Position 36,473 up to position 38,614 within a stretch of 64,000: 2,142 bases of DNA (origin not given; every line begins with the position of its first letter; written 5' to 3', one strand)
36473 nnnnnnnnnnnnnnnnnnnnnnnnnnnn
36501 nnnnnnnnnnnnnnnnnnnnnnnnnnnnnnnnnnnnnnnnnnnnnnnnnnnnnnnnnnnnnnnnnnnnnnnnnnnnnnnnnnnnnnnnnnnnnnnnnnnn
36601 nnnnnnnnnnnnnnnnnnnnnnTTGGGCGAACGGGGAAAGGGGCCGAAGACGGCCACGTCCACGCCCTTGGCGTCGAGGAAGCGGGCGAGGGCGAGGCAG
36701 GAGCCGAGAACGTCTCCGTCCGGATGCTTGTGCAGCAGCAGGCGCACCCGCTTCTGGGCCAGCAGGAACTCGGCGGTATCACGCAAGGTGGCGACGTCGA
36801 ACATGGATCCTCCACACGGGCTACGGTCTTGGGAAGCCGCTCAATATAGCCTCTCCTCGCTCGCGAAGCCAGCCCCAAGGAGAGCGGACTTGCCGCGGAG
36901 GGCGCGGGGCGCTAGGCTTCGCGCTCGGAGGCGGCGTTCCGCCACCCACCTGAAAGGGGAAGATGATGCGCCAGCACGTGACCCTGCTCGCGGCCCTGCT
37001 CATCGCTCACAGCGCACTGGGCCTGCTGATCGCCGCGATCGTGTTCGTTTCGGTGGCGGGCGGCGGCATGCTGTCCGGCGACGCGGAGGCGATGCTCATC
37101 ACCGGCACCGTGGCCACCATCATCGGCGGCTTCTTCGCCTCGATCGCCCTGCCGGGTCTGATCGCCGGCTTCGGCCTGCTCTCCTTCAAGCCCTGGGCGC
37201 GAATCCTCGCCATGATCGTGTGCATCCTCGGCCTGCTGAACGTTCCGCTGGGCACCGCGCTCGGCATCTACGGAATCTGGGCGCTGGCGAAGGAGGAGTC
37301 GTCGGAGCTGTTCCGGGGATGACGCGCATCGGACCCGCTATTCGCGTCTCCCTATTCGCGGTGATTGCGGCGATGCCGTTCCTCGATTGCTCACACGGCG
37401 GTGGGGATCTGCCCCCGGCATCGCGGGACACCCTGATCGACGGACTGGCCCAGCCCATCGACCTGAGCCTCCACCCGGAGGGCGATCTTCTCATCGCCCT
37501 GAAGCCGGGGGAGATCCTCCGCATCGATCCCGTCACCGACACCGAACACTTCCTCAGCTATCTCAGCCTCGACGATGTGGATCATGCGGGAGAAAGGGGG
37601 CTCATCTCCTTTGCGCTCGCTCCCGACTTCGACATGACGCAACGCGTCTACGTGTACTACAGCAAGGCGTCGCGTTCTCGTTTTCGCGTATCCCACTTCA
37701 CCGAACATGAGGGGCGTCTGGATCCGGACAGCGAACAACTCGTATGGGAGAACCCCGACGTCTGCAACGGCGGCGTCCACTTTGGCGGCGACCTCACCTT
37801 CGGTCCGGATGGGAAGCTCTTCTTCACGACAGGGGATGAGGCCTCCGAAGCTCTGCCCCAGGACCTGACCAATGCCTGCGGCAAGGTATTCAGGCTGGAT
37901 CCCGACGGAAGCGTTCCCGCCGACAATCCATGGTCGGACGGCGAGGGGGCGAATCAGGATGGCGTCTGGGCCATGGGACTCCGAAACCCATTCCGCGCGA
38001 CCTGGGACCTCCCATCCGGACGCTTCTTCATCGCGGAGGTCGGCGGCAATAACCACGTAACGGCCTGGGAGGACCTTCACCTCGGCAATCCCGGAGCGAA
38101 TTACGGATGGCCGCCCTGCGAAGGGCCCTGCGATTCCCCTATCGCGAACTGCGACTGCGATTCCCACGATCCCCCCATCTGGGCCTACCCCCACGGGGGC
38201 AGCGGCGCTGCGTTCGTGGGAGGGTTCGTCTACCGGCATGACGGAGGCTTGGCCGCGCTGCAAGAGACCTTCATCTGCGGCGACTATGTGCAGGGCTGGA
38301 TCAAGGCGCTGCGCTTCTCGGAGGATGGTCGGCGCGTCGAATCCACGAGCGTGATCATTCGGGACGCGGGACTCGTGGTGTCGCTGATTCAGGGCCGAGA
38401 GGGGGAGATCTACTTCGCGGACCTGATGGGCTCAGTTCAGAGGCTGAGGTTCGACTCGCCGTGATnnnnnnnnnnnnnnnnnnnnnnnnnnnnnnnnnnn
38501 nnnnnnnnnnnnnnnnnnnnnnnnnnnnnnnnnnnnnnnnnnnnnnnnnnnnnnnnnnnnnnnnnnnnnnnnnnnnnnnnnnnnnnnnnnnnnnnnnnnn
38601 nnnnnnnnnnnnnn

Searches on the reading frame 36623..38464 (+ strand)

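Call 25: search_protein_families(library=pfam, proteins=[window:36623-38464:+], max_evalue=0.00001)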
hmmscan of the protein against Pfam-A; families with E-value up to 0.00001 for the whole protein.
window:36623-38464:+ (613 aa): 1 family
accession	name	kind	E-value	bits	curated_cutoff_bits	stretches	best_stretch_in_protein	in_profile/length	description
PF07995.17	GSDH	-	9e-48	163.7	25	1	275-599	1-322/332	Glucose / Sorbosone dehydrogenase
